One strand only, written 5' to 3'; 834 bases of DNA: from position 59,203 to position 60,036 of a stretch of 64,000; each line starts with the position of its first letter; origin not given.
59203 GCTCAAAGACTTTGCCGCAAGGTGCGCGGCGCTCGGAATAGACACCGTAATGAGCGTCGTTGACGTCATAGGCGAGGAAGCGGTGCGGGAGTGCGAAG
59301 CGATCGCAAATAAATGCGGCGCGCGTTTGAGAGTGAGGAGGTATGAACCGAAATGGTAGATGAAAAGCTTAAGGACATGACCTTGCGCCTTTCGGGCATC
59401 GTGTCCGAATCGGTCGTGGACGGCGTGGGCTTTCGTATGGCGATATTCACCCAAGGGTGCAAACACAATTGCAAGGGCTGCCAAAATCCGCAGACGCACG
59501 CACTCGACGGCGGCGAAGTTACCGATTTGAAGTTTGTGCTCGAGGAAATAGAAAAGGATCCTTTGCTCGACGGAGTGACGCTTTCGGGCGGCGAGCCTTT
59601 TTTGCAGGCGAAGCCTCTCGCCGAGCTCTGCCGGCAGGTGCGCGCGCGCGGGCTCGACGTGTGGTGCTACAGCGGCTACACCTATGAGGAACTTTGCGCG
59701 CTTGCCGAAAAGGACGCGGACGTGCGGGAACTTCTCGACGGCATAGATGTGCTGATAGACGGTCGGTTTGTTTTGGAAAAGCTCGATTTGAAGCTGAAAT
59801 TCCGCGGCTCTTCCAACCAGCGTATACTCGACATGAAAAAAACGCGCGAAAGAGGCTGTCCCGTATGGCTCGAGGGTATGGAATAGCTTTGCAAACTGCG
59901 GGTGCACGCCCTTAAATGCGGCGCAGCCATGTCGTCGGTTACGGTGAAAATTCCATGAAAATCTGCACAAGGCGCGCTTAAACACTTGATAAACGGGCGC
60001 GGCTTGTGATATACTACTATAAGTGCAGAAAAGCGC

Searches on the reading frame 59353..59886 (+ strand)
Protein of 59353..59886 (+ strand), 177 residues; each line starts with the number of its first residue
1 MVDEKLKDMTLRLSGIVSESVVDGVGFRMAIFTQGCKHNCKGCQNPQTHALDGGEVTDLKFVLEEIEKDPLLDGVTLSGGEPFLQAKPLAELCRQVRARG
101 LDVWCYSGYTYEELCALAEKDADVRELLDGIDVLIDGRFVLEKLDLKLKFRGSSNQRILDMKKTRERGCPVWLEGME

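Call 71: search_protein_families(library=pfam, proteins=[window:59353-59886:+], max_evalue=0.00001)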
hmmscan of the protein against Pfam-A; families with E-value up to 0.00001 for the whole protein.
window:59353-59886:+ (177 aa): 2 families
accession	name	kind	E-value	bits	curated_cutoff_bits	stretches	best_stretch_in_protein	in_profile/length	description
PF13353.11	Fer4_12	-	4.1e-39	134.4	22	1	22-158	1-136/137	4Fe-4S single cluster domain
PF04055.27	Radical_SAM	-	7.1e-08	33.2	29.5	1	31-111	2-88/166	Radical SAM superfamily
